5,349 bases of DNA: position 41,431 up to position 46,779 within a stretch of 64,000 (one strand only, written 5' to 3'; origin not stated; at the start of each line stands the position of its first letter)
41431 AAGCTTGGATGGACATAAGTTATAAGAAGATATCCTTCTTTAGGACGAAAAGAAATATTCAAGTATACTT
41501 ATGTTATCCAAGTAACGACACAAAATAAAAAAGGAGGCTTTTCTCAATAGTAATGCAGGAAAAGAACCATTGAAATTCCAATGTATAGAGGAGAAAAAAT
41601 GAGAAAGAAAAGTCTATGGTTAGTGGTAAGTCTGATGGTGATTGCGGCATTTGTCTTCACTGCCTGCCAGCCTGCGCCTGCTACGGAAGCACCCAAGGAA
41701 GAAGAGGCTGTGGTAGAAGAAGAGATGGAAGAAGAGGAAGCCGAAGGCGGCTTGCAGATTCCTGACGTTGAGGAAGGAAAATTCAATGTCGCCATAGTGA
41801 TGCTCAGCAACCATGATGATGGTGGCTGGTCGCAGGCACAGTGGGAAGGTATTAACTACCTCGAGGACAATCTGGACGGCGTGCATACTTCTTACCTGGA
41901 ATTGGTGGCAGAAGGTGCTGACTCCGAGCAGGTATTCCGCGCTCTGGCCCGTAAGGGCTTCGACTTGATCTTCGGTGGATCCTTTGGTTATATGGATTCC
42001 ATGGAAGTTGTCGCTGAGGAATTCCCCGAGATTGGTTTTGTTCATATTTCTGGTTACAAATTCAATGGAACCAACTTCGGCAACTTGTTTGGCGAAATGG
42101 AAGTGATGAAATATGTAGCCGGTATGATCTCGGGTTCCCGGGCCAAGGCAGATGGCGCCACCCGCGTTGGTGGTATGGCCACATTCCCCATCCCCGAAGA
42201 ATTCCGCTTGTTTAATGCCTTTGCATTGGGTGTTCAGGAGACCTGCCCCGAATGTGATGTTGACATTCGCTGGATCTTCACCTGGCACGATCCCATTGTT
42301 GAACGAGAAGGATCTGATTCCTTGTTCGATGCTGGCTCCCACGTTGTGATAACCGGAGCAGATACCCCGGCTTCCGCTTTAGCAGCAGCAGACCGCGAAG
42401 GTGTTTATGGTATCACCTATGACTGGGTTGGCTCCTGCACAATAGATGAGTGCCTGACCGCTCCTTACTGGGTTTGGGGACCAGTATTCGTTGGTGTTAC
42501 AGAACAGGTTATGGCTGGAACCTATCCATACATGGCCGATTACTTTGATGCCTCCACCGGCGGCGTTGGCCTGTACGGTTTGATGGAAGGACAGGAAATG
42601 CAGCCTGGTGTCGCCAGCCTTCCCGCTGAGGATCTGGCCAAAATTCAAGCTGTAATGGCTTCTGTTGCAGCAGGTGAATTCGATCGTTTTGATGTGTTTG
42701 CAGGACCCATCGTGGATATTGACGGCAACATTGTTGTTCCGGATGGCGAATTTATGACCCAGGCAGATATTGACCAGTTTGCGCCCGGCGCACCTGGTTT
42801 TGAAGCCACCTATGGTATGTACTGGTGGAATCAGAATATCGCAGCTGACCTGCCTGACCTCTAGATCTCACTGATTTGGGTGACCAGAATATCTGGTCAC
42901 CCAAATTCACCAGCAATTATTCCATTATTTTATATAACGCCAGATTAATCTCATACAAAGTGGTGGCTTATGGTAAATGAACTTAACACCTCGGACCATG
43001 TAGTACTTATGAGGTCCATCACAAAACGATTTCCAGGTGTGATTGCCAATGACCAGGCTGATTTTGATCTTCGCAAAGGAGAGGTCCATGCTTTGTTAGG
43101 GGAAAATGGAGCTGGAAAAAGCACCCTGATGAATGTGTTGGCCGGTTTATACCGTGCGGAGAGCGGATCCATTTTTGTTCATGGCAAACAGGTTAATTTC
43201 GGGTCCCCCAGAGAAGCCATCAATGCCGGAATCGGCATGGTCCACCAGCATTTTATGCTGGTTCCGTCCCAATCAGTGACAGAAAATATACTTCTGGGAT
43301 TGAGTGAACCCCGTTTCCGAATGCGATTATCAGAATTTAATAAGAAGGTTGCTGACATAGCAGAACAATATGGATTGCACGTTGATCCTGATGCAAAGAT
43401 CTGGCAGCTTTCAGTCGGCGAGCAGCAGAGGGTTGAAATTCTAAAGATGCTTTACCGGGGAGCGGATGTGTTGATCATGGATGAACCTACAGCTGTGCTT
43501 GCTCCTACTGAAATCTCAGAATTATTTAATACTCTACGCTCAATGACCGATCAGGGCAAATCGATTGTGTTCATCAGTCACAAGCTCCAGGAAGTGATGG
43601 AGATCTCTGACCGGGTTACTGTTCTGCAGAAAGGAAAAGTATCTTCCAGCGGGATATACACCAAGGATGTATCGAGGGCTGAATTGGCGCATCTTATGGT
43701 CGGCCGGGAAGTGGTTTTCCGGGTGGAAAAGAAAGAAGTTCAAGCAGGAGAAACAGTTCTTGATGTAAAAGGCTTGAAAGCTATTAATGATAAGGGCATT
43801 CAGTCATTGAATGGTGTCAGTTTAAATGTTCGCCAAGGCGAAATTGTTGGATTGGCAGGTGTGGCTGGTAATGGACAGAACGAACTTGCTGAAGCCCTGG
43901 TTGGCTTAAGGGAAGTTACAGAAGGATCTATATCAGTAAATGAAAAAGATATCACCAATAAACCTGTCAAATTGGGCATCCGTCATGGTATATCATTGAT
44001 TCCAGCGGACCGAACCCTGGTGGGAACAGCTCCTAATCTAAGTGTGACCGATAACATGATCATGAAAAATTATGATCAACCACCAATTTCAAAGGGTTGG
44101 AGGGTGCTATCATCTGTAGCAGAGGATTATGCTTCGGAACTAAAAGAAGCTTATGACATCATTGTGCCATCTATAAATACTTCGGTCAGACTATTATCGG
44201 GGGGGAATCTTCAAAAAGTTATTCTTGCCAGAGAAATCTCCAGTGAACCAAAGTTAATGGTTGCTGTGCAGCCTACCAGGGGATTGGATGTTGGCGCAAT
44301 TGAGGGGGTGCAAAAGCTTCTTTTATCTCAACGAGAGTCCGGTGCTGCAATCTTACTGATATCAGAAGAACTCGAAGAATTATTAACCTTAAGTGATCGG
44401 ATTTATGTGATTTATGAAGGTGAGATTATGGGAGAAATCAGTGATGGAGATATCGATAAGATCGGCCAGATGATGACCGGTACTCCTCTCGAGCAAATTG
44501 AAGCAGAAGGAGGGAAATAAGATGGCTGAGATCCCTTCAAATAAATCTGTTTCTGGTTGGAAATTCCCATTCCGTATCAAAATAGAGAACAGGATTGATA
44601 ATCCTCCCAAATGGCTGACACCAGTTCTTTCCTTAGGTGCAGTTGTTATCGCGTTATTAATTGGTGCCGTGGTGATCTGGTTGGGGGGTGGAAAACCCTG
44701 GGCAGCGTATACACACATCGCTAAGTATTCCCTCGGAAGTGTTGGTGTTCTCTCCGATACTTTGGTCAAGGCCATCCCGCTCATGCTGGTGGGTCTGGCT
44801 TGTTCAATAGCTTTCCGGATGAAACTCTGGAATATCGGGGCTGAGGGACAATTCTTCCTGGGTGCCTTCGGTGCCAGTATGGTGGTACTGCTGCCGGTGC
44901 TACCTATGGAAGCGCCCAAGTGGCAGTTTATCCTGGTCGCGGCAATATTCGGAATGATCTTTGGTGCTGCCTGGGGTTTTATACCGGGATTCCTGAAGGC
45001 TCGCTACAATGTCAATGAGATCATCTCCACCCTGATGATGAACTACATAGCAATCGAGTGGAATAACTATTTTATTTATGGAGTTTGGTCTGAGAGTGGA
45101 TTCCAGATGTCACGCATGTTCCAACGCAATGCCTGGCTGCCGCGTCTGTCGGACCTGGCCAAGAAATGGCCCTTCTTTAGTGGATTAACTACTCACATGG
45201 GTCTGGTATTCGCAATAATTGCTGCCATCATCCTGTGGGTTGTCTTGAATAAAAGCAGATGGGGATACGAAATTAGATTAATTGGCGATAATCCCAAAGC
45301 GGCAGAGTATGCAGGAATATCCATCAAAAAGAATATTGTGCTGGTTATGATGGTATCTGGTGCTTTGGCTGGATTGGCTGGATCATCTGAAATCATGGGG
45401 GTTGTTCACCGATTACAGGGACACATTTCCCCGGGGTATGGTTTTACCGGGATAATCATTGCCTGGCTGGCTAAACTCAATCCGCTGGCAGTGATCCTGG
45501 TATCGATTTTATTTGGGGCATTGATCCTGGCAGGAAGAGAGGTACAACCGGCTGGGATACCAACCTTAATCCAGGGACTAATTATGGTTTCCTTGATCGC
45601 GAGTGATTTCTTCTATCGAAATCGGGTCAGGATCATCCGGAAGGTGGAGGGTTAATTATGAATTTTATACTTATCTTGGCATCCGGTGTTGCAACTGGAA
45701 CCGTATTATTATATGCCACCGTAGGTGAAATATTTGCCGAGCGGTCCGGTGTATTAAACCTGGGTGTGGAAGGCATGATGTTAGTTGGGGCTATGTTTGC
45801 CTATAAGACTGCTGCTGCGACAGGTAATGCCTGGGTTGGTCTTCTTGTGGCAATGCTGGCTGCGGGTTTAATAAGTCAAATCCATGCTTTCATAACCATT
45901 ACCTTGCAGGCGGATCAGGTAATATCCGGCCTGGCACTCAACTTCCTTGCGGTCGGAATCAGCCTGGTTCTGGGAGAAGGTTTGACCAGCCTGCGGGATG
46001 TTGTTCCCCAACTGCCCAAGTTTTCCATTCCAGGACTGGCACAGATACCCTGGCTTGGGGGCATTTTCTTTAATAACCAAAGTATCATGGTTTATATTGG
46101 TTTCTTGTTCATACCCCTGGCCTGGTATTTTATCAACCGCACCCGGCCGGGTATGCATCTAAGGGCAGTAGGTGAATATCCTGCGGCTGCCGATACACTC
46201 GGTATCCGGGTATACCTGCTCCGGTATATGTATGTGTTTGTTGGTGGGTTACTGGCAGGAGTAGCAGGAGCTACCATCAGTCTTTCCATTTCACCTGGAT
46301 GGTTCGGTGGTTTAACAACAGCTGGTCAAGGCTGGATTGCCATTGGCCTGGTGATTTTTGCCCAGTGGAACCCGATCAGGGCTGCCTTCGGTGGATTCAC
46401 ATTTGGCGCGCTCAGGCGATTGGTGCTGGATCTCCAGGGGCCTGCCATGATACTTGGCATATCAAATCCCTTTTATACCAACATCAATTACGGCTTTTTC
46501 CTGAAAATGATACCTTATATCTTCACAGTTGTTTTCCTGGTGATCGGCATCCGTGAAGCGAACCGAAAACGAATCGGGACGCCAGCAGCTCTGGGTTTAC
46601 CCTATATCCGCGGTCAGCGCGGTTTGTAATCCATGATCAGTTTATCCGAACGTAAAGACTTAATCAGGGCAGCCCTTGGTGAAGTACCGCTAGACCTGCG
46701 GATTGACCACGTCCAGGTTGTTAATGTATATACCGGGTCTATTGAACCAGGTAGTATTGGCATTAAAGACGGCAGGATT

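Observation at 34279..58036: A 24-kb plus-strand nucleobase (probably purine) catabolic island with an ATP-yielding carbamoyl-phosphate branch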

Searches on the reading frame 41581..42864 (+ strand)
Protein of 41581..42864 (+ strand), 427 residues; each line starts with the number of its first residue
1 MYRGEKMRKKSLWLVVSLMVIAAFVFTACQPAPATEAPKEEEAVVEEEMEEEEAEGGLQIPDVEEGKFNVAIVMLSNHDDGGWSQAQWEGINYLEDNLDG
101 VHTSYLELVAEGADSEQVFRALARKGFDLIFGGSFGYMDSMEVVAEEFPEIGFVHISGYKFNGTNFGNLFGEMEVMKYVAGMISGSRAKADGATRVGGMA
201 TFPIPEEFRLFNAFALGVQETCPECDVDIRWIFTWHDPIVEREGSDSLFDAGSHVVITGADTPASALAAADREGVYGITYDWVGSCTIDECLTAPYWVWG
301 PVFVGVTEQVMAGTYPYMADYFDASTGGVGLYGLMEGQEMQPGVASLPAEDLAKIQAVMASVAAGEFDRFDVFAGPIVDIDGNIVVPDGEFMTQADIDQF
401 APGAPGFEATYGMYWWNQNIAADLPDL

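Call 3: search_protein_families(library=pfam, proteins=[window:41581-42864:+])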
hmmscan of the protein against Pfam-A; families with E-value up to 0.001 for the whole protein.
window:41581-42864:+ (427 aa): 1 family
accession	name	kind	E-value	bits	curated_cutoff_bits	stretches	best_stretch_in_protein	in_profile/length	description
PF02608.20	Bmp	-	6.1e-33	114.5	24.1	1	69-332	3-269/301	ABC transporter substrate-binding protein PnrA-like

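Call 5: search_protein_families(library=ncbifam, proteins=[window:41581-42864:+], max_evalue=1e-10)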
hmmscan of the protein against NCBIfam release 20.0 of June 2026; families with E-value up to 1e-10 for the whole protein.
window:41581-42864:+ (427 aa): 0 families

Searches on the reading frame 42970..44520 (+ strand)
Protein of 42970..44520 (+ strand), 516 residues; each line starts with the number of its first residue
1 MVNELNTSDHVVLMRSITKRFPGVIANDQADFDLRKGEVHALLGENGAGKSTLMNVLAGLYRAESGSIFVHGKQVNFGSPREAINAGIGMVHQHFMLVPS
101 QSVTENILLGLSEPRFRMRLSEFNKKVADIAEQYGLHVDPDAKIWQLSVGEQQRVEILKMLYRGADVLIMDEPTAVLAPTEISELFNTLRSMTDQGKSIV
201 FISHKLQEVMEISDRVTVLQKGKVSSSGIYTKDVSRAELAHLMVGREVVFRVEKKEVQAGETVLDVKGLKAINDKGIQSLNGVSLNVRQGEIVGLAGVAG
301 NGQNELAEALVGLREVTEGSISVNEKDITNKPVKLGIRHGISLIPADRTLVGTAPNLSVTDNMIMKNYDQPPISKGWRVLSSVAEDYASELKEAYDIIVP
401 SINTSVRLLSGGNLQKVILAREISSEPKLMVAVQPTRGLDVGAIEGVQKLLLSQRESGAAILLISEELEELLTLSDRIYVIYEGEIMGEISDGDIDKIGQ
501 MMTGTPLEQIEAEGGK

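Call 3: search_protein_families(library=pfam, proteins=[window:42970-44520:+])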
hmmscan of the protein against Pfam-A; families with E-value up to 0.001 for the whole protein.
window:42970-44520:+ (516 aa): 4 families
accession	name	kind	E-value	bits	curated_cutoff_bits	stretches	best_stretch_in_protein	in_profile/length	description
PF00005.33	ABC_tran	-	5.2e-51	173.3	25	2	29-175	3-137/137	ABC transporter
PF13304.12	AAA_21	-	3.9e-07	30.9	27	0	39-73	1-35/304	AAA domain, putative AbiEii toxin, Type IV TA system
PF03193.22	RsgA_GTPase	-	0.00028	21.2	30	0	36-67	105-136/174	RsgA GTPase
PF13555.12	AAA_29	-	0.00075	19.6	27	0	30-55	15-40/61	P-loop containing region of AAA domain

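Call 5: search_protein_families(library=ncbifam, proteins=[window:42970-44520:+], max_evalue=1e-10)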
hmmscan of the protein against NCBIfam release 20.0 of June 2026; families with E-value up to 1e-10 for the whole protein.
window:42970-44520:+ (516 aa): 183 families (the best 25 are shown)
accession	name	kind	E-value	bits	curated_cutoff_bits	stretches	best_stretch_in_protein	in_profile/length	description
NF047930.1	ABC_ATP_B6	equivalog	4.5e-141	470.9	670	1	11-504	2-510/510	putative B6 ABC transporter ATP-binding protein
NF008442.0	PRK11288.1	equivalog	1.4e-117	393.1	689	1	10-497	6-488/504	L-arabinose ABC transporter ATP-binding protein AraG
NF010069.0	PRK13549.1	equivalog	6.9e-111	371.2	699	1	9-497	3-494/513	xylose ABC transporter ATP-binding protein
NF040905.2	GguA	equivalog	1.4e-109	366.8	810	1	13-497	3-493/500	multiple monosaccharide ABC transporter ATP-binding protein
NF041861.1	YtfR_transport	equivalog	2.3e-109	366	850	1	14-496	4-482/492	galactofuranose ABC transporter, ATP-binding protein YtfR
NF008030.0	PRK10762.1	equivalog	1.8e-107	360.2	745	1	11-497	4-484/501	ribose ABC transporter ATP-binding protein RbsA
NF007253.0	PRK09700.1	equivalog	1.8e-107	360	772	1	11-492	5-493/510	D-allose ABC transporter ATP-binding protein AlsA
NF011967.0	PRK15439.1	equivalog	9.2e-107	357.6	586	1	6-501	6-498/510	autoinducer 2 ABC transporter ATP-binding protein LsrA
NF008215.0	PRK10982.1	equivalog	1.5e-106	357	828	1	6-490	8-488/506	galactose/methyl galactoside ABC transporter ATP-binding protein MglA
TIGR02633.1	xylG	equivalog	2.3e-93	313.3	723.65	1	13-493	3-488/500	D-xylose ABC transporter ATP-binding protein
TIGR01188.1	drrA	subfamily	4.1e-57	193.8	312.45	2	19-235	1-213/302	daunorubicin resistance ABC transporter, ATP-binding protein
TIGR04406.1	LPS_export_lptB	equivalog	1.3e-56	191.6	240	2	14-245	4-234/239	LPS export ABC transporter ATP-binding protein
TIGR03410.1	urea_trans_UrtE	equivalog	3.9e-55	186.8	285.8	2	29-238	18-223/230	urea ABC transporter ATP-binding subunit UrtE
TIGR02315.1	ABC_phnC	equivalog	9.3e-55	185.7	266.1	2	14-227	4-227/243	phosphonate ABC transporter ATP-binding protein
TIGR04521.1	ECF_ATPase_2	equivalog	4e-54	183.6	330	2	29-232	23-231/279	energy-coupling factor transporter ATPase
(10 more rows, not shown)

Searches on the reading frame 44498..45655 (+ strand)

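Call 3: search_protein_families(library=pfam, proteins=[window:44498-45655:+])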
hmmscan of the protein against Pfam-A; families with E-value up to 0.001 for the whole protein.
window:44498-45655:+ (385 aa): 1 family
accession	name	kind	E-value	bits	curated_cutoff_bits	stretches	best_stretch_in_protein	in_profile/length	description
PF02653.21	BPD_transp_2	-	4.8e-44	150.9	26.8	1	85-364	2-266/269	Branched-chain amino acid transport system / permease component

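Call 5: search_protein_families(library=ncbifam, proteins=[window:44498-45655:+], max_evalue=1e-10)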
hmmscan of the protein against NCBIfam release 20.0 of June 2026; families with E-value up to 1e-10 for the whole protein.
window:44498-45655:+ (385 aa): 4 families
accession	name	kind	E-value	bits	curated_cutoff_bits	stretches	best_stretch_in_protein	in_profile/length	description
NF047929.1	ABC_B6_perm_2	equivalog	1.3e-57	195.5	400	1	43-367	4-318/337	putative B6 ABC transporter permease subunit 2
NF047928.1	ABC_B6_perm_1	equivalog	1.5e-17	63.7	465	1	84-360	13-279/311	putative B6 ABC transporter permease subunit 1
NF007014.0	PRK09478.1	equivalog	1.8e-15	57.1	386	1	145-299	105-250/336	galactose/methyl galactoside ABC transporter permease MglC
NF008441.0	PRK11285.1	equivalog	7.3e-11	41.7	378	0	234-296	180-242/333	L-arabinose ABC transporter permease AraH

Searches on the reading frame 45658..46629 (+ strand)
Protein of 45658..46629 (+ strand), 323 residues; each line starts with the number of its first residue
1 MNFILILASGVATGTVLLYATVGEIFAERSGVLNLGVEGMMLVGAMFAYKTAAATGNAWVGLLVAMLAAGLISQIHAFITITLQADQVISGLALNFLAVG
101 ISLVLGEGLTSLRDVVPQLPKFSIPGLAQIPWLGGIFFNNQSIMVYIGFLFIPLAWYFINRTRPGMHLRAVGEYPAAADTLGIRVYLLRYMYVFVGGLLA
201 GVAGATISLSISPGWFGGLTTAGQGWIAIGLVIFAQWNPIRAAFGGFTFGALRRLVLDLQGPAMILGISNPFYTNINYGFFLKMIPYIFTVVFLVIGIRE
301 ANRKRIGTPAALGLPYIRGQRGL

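Call 3: search_protein_families(library=pfam, proteins=[window:45658-46629:+])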
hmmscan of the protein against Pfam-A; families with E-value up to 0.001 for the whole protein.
window:45658-46629:+ (323 aa): 1 family
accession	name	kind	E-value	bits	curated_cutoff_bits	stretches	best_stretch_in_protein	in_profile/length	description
PF02653.21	BPD_transp_2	-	2.5e-34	119.1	26.8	1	7-259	2-249/269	Branched-chain amino acid transport system / permease component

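Call 5: search_protein_families(library=ncbifam, proteins=[window:45658-46629:+], max_evalue=1e-10)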
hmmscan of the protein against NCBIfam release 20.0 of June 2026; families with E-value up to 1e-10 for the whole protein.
window:45658-46629:+ (323 aa): 2 families
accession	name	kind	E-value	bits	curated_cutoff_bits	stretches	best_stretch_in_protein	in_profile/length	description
NF047928.1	ABC_B6_perm_1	equivalog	8.7e-43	146.6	465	1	7-321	14-311/311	putative B6 ABC transporter permease subunit 1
NF047929.1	ABC_B6_perm_2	equivalog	2e-12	46.9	400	1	15-207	54-249/337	putative B6 ABC transporter permease subunit 2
